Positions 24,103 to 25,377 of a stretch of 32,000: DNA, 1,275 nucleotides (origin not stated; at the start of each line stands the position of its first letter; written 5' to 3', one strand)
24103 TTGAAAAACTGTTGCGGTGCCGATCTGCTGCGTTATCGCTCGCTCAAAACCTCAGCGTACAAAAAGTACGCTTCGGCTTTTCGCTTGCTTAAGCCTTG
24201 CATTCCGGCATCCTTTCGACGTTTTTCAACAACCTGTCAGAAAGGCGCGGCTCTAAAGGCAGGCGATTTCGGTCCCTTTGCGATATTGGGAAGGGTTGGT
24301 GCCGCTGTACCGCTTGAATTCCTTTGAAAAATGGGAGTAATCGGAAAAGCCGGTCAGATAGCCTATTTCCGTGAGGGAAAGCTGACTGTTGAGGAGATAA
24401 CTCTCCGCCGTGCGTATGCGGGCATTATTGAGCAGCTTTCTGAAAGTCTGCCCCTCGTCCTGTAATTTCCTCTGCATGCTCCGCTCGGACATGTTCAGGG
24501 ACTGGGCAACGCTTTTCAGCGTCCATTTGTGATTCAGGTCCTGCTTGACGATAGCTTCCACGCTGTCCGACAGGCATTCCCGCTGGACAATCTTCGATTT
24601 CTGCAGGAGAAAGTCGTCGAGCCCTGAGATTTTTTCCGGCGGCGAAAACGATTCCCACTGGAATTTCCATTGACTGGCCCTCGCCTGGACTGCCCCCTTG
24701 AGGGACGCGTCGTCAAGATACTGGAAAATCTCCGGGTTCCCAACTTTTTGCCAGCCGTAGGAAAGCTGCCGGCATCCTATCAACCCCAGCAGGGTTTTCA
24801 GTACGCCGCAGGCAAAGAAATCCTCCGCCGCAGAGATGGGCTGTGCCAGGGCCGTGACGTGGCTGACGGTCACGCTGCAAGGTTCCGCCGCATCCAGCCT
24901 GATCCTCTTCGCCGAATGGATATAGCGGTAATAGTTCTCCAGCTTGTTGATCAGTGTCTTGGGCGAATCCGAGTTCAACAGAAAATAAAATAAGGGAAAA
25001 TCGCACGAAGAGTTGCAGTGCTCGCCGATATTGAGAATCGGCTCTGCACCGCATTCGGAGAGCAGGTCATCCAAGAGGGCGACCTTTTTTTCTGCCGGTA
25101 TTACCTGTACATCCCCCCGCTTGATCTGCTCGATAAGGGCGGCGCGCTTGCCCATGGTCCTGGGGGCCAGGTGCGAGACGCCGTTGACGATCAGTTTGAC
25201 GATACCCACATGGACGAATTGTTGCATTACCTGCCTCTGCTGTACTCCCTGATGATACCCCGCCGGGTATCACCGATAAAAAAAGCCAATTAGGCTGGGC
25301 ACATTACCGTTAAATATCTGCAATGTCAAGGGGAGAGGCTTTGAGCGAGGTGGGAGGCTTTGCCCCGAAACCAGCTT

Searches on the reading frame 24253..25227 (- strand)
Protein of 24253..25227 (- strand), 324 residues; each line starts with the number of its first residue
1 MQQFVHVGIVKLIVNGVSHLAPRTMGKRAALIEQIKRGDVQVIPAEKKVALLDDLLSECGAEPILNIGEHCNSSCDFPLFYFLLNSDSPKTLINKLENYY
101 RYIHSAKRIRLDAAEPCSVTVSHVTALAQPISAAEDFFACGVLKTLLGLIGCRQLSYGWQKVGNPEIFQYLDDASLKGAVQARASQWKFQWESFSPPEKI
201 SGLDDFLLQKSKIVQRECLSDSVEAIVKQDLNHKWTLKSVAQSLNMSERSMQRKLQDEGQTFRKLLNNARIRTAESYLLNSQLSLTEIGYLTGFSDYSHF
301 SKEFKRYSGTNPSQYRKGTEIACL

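Call 3: search_protein_families(library=pfam, proteins=[window:24253-25227:-], max_evalue=1)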
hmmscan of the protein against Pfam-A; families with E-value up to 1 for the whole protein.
window:24253-25227:- (324 aa): 5 families
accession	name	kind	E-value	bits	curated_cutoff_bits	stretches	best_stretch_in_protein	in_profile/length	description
PF12833.13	HTH_18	-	1.6e-21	76.8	33.6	1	241-317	2-79/80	Helix-turn-helix domain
PF00165.29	HTH_AraC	-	7.8e-14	51.8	26.6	2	280-317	6-42/42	Bacterial regulatory helix-turn-helix proteins, AraC family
PF09312.16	SurA_N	-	0.015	15.9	30.8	1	233-270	72-109/118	SurA N-terminal domain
PF02954.25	HTH_8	-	0.06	13.5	22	1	233-256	17-40/42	Bacterial regulatory protein, Fis family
PF11344.13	DUF3146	-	0.12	12.5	22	1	171-192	14-35/80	Protein of unknown function (DUF3146)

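Call 4: search_protein_families(library=ncbifam, proteins=[window:24253-25227:-], max_evalue=1)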
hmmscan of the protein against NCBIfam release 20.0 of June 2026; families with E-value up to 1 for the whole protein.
window:24253-25227:- (324 aa): 31 families (the best 25 are shown)
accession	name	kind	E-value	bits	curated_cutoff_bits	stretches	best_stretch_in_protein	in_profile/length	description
NF049968.1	QhpR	equivalog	4.2e-29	101.6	250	1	212-316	179-284/284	AraC-like transcriptional regulator QhpR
NF050186.1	TransRegGliRPseudo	equivalog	1.6e-16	60.6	570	1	215-317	232-335/338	AraC family transcriptional regulator GliR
NF011733.0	PRK15186.1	equivalog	6.1e-16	58.6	403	1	214-315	177-278/291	AraC family transcriptional regulator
NF007243.0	PRK09685.1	equivalog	2.5e-15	56.7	199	1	222-318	202-301/303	transcriptional regulator FeaR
NF053784.1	TranRegCyprAlk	equivalog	3.9e-15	56.1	500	1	239-317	257-335/336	transcriptional regulator CypR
NF006902.0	PRK09393.1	equivalog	4.3e-15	55.7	425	1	216-319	219-322/327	transcriptional regulator FtrA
TIGR04094.1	adjacent_YSIRK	equivalog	7.6e-14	51.5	200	1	222-316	289-383/383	YSIRK-targeted surface antigen transcriptional regulator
NF047455.1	TF_Staph_AryK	equivalog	8.5e-12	44.1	850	1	221-318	160-258/759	transcriptional regulator AryK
NF011732.0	PRK15185.1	equivalog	1e-11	44.7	354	1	219-317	207-305/309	transcriptional regulator HilD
NF010028.0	PRK13503.1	equivalog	1.6e-11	44.1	288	1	234-320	187-274/278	HTH-type transcriptional activator RhaS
NF007432.1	PRK09978.1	equivalog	5.4e-11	42.2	500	1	222-317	146-241/274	DNA-binding transcriptional regulator GadX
NF010027.0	PRK13502.1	equivalog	1.4e-10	41.1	384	1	213-317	171-276/282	HTH-type transcriptional activator RhaR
NF052534.1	RzbtTranRegRhrA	equivalog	1.7e-10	40.7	500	1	220-317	209-309/312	rhizobactin biosynthesis transcriptional regulator RhrA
NF007860.0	PRK10572.1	equivalog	1.8e-10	40.2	208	1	225-320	190-286/292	arabinose operon transcriptional regulator AraC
NF007407.0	PRK09940.1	equivalog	2.1e-10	40.6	348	1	219-317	135-232/253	transcriptional regulator YdeO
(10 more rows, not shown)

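Call 91: find_encoding_contigs(protein=window:24253-25227:-, flank=9000, max_places=6)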
Protein window:24253-25227:- (324 aa): 2 contigs read that carry it; 2 places shown.
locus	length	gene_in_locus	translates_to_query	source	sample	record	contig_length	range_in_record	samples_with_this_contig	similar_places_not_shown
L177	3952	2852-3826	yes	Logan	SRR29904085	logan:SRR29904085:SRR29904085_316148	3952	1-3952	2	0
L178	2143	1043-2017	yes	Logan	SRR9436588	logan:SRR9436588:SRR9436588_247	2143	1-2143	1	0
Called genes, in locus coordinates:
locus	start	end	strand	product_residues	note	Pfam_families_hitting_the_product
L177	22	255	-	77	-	PF16289:PIN_12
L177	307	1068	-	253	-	-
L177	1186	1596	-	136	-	-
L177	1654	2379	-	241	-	-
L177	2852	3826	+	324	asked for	PF12833:HTH_18, PF00165:HTH_AraC (weak)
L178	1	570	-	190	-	?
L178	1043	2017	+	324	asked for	PF12833:HTH_18, PF00165:HTH_AraC (weak)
